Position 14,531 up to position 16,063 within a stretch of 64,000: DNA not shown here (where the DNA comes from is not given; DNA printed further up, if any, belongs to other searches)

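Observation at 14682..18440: GC content drops at a domain boundary: an SLT-like C-terminal cassette plus a tightly linked lipoprotein gene (polymorphic-toxin-like effector with candidate immunity)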

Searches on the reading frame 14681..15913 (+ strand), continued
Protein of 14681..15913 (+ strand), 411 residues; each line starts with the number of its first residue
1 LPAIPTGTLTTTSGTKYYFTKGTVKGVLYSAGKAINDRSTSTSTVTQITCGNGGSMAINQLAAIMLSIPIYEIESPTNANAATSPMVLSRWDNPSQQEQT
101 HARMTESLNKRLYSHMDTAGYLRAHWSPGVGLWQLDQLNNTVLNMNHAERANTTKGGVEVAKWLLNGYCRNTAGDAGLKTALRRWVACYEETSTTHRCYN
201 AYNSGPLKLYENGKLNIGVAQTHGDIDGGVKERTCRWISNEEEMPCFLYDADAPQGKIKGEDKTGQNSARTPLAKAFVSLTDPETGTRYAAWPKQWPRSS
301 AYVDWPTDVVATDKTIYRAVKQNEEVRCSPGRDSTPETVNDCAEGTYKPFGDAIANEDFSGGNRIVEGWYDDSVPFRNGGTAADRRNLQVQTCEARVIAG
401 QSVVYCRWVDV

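Call 47: search_protein_families(library=pfam, alignment_id=A2, max_evalue=0.001)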
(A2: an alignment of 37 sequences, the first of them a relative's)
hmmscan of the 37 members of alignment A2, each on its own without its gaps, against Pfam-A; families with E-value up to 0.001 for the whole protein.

A. member 1, P0053 (1067 aa): 1 family
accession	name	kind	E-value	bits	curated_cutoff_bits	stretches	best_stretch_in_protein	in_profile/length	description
PF22178.3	Gp5_trimer_C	-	0.00013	22.5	30.9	1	293-361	36-104/112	Bacteriophage T4 gp5 C-terminal trimerisation domain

B. families by the number of members that match (of 37 scanned): 19 families
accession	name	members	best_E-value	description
PF00041.27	fn3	9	8.7e-37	Fibronectin type III domain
PF01839.29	FG-GAP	8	3.5e-36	FG-GAP repeat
PF13517.12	FG-GAP_3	8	3.4e-20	FG-GAP-like repeat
PF16656.11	Pur_ac_phosph_N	7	3.5e-09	Purple acid Phosphatase, N-terminal domain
PF04151.21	PPC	5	1.9e-11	Bacterial pre-peptidase C-terminal domain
PF23608.1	Ig_ILCR1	4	7.3e-09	ILCR1 Ig-like domain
PF25059.1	FN3_DSCAM-DSCAML_C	2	2e-09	DSCAM/DSCAML C-terminal Fn3-like domain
PF18998.6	Flg_new_2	2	6.1e-09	Divergent InlB B-repeat domain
PF09294.16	Interfer-bind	2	5.1e-08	Interferon-alpha/beta receptor, fibronectin type III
PF00395.25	SLH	1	6.4e-39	S-layer homology domain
PF18911.6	PKD_4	1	1.1e-17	PKD domain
PF00801.26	PKD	1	1.9e-12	PKD domain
PF21910.2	GH85_C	1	2.1e-07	GH85 endohexosaminidases, C-terminal domain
PF16655.11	PhoD_N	1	1.5e-05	PhoD-like phosphatase, N-terminal domain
PF22178.3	Gp5_trimer_C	1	0.00013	Bacteriophage T4 gp5 C-terminal trimerisation domain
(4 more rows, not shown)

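Call 50: find_related_loci(query=A3, collection=genome_contigs, flank=6000)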
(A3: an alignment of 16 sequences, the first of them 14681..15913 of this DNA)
Query A3 (411 aa) in genome_contigs; peptide patterns used: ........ (x = any residue, [..] = any of these).
54 stretches matched a pattern; 32 encode a relative of the query (tblastn E <= 1e-3); 30 distinct loci.
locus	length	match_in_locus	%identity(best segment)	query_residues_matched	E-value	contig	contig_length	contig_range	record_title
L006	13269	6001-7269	54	1-411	7e-140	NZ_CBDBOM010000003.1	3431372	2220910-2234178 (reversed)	MAG: Candidatus Poriferisocius sp. isolate 6cc4a3fc-7d21-471c-8f5b-206ccb7f2e02 contig_3, whole genome shotgun sequence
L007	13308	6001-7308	48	1-411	5e-130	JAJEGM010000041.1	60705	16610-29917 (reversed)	MAG: Acidimicrobiia bacterium isolate p16x57bins.12 k141_78210, whole genome shotgun sequence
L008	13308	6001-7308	48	1-411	5e-130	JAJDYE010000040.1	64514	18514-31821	MAG: Acidimicrobiia bacterium isolate jk18x27bins.72 k141_467133, whole genome shotgun sequence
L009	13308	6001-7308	48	1-411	5e-130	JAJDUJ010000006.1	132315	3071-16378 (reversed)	MAG: Acidimicrobiia bacterium isolate jk18x1bzbins.74 k141_1160639, whole genome shotgun sequence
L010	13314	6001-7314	48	1-410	2e-125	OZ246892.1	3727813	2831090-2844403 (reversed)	MAG: Acidimicrobiales bacterium isolate 3c6b77ed-a9df-485c-af98-3e10d3554373 genome assembly, chromosome: 1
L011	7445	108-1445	45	1-411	1e-113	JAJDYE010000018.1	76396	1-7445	MAG: Acidimicrobiia bacterium isolate jk18x27bins.72 k141_582349, whole genome shotgun sequence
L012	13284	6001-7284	51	1-411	3e-138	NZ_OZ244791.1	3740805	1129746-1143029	MAG: Candidatus Poriferisocius sp. isolate cde17ac8-0948-4364-bd42-6cfd40f4f062 chromosome 1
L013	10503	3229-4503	34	3-409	3e-54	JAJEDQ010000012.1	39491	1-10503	MAG: Acidimicrobiia bacterium isolate p16x33bins.34 k141_376584, whole genome shotgun sequence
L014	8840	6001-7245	34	3-397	6e-54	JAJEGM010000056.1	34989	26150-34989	MAG: Acidimicrobiia bacterium isolate p16x57bins.12 k141_236923, whole genome shotgun sequence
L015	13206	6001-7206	34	10-393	8e-55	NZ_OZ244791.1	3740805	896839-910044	MAG: Candidatus Poriferisocius sp. isolate cde17ac8-0948-4364-bd42-6cfd40f4f062 chromosome 1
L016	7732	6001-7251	34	10-409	3e-57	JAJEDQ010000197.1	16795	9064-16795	MAG: Acidimicrobiia bacterium isolate p16x33bins.34 k141_543728, whole genome shotgun sequence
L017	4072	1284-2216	36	16-333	7e-51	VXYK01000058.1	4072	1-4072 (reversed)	MAG: Acidimicrobiaceae bacterium isolate SB0670_bin_1 NODE_10362_length_4072_cov_14.120986, whole genome shotgun sequenc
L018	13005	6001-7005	35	2-335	2e-50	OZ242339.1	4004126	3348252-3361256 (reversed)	MAG: Acidimicrobiales bacterium isolate d2f1fe46-59da-42e5-8b0a-fdf35f8109fa genome assembly, chromosome: 1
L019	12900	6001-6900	37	16-345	2e-47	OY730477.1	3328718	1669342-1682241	MAG: Acidimicrobiales bacterium isolate e0b2f39b-1ee3-4a0c-86de-16ff46d4126c genome assembly, chromosome: 1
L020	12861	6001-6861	37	3-292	1e-45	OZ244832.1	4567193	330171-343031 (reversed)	MAG: Candidatus Aldehydirespirator sp. isolate 45bd059b-89eb-4db7-924e-096435c6defb genome assembly, chromosome: 1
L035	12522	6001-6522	28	82-289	3e-7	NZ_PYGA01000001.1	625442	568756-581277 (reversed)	Murinocardiopsis flavida strain DSM 45312 Ga0181034_101, whole genome shotgun sequence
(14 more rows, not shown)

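Call 62: search_protein_families(library=padloc, proteins=[window:14681-15913:+], max_evalue=0.1)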
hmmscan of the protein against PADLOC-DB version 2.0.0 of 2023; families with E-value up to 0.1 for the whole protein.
window:14681-15913:+ (411 aa): 0 families

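Call 63: search_protein_families(library=phrogs, proteins=[window:14681-15913:+], max_evalue=0.1)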
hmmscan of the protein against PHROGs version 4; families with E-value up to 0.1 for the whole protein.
window:14681-15913:+ (411 aa): 0 families

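Call 75: list_cluster_members(proteins=[P0053, P0055, P0082, P0107, P0128, P0153, P0166, P0177, P0181, P0192])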
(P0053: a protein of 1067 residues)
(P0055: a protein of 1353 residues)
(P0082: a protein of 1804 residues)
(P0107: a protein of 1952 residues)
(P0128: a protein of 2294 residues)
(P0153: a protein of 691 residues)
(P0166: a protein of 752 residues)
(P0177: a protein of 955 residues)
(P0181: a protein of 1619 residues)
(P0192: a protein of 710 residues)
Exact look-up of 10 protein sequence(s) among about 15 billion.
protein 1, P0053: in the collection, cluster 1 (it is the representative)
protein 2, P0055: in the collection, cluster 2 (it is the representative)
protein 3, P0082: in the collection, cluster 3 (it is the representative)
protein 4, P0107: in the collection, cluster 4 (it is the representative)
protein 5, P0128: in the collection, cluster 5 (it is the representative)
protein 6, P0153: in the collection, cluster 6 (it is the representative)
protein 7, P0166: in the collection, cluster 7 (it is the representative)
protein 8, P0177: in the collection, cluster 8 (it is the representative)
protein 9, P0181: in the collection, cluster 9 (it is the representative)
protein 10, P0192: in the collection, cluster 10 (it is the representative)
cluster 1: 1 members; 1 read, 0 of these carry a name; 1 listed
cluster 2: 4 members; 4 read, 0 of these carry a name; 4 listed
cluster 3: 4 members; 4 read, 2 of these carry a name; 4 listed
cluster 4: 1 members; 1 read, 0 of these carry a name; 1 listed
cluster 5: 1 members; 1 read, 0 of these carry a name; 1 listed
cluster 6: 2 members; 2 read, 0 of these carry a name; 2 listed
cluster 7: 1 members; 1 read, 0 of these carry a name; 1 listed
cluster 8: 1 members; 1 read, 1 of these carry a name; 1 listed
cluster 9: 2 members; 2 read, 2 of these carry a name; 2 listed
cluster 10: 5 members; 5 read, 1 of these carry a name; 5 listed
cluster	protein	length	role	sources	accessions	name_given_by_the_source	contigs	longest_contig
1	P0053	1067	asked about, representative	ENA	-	-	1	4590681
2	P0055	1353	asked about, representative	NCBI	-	-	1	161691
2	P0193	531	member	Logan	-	-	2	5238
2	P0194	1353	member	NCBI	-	-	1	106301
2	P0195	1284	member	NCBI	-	-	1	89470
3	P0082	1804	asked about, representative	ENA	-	-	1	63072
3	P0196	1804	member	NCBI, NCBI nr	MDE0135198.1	MAG: hypothetical protein OXM54_10215 [Acidimicrobiaceae bacterium] | hypothetical protein [Acidimicrobiaceae bacterium]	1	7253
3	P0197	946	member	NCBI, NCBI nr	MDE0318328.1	MAG: hypothetical protein OXI97_00445, partial [Acidimicrobiaceae bacterium] | hypothetical protein [Acidimicrobiaceae bacterium]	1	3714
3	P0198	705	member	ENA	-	-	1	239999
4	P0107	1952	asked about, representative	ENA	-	-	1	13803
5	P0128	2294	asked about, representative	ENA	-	-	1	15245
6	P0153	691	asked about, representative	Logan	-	-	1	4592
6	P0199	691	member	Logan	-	-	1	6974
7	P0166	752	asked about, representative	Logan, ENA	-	-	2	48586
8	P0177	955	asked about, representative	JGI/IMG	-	hypothetical protein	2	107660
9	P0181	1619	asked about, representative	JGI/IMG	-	hypothetical protein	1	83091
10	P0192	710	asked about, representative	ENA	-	-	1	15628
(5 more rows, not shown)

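Call 76: find_encoding_contigs(protein=P0166, flank=6000, max_places=1)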
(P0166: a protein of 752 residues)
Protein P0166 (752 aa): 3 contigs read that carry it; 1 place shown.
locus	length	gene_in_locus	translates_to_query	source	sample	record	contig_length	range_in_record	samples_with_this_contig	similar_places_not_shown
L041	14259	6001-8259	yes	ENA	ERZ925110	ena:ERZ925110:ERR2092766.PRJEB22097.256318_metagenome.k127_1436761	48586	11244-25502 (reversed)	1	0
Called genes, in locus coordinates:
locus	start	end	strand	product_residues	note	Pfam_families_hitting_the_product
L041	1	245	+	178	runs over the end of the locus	PF01923:Cob_adeno_trans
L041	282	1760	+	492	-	PF02789:Peptidase_M17_N, PF00883:Peptidase_M17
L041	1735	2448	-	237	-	-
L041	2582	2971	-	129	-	PF10066:DUF2304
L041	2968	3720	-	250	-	PF00535:Glycos_transf_2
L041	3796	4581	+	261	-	PF02146:SIR2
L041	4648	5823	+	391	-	PF00581:Rhodanese, PF00899:ThiF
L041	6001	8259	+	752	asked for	-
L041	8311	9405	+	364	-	PF00483:NTP_transferase, PF12804:NTP_transf_3 (weak), PF25087:GMPPB_C (faint), PF25084:LbH_EIF2B (weak)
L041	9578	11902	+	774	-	PF01183:Glyco_hydro_25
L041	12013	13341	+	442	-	PF03023:MurJ (faint)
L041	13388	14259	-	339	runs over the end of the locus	PF00535:Glycos_transf_2, PF13641:Glyco_tranf_2_3, PF13632:Glyco_trans_2_3 (weak)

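Call 77: find_encoding_contigs(protein=P0019, flank=6000, max_places=2)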
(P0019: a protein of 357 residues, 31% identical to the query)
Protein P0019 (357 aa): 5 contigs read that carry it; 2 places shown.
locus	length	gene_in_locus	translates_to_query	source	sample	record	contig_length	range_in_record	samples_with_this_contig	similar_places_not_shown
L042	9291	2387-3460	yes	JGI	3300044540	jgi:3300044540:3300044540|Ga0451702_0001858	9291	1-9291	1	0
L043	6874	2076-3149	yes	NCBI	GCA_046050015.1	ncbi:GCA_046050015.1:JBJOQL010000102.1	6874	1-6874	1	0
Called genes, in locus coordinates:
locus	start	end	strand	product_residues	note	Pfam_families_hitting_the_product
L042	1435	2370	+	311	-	-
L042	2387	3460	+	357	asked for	-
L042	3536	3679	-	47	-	-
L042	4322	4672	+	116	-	-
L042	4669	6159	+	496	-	PF22483:Mu-transpos_C_2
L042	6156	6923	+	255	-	PF13481:AAA_25 (faint), PF01695:IstB_IS21, PF00004:AAA (weak), PF00308:Bac_DnaA (faint), PF13173:AAA_14 (faint), PF13401:AAA_22 (faint)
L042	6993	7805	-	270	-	PF13191:AAA_16 (weak), PF20720:nSTAND3 (weak), PF13401:AAA_22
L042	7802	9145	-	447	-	PF13565:HTH_32, PF00665:rve, PF13683:rve_3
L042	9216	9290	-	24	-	?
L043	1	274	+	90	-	?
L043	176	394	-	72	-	-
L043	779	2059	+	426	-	-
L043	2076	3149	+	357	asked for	-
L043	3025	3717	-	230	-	-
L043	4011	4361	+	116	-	-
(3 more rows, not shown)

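Call 80: search_protein_families(library=pfam, proteins=[L035:5188-6666:+, L035:3561-4430:+, L035:2414-2926:+, L035:1648-2406:+, L035:6819-7379:+, L035:7852-9231:-, L035:9448-11928:-, L035:14-1309:-, L035:4494-5090:-], max_evalue=0.001)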
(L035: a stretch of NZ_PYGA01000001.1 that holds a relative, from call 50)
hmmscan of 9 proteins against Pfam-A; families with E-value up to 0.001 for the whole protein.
L035:5188-6666:+ (493 aa): 0 families

L035:3561-4430:+ (290 aa): 1 family
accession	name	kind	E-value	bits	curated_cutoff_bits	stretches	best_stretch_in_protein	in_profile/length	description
PF20064.4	DUF6463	-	3.3e-05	24.2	26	1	155-263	6-116/119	Family of unknown function (DUF6463)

L035:2414-2926:+ (171 aa): 2 families
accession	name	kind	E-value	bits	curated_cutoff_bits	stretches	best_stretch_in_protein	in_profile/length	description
PF00583.31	Acetyltransf_1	-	5.1e-09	36.9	20.7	1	47-157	13-116/116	Acetyltransferase (GNAT) family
PF13508.13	Acetyltransf_7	-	8.9e-05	23.2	27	1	69-158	3-83/84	Acetyltransferase (GNAT) domain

L035:1648-2406:+ (253 aa): 0 families

L035:6819-7379:+ (187 aa): 0 families

L035:7852-9231:- (459 aa): 3 families
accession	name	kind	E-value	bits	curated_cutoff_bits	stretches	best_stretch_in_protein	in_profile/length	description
PF13304.12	AAA_21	-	3.1e-30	106.7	27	2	50-157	1-113/304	AAA domain, putative AbiEii toxin, Type IV TA system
PF13175.12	AAA_15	-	3.4e-10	40.5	32.1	1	336-382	329-374/374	AAA ATPase domain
PF02463.25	SMC_N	-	4.8e-08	33.1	40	1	44-71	20-47/220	RecF/RecN/SMC N terminal domain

L035:9448-11928:- (826 aa): 0 families

L035:14-1309:- (431 aa): 0 families

L035:4494-5090:- (198 aa): 8 families
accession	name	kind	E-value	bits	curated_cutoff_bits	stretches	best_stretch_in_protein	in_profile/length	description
PF13649.12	Methyltransf_25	-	6.7e-14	52.8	27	1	44-121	2-83/97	Methyltransferase domain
PF08241.18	Methyltransf_11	-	6.8e-13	49.5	21.2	1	44-121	1-79/95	Methyltransferase domain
PF13847.12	Methyltransf_31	-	2.2e-10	40.9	27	1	40-112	4-84/145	Methyltransferase domain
PF08242.18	Methyltransf_12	-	4e-09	37.5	30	1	44-122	1-85/98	Methyltransferase domain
PF13489.12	Methyltransf_23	-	9.5e-09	35.6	27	1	27-84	11-61/164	Methyltransferase domain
PF05724.17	TPMT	-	1e-07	32.3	26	1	37-172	35-189/218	Thiopurine S-methyltransferase (TPMT)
PF01728.25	FtsJ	-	1.2e-05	25.8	24.1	1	41-99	23-82/181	FtsJ-like methyltransferase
PF05401.17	NodS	-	0.00042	20.7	24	1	38-107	42-111/201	Nodulation protein S (NodS)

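Call 85: search_dna_similar(query=window:14681-15913:+, collection=plasmids, mode=protein, max_evalue=0.001, max_rows=10)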
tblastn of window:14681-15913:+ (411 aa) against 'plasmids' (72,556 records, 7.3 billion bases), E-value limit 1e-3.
No match.

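Call 86: search_dna_similar(query=window:14681-15913:+, collection=phages, mode=protein, max_evalue=0.001, max_rows=10)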
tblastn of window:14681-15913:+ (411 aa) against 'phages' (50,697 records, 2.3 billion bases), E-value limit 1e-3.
No match.
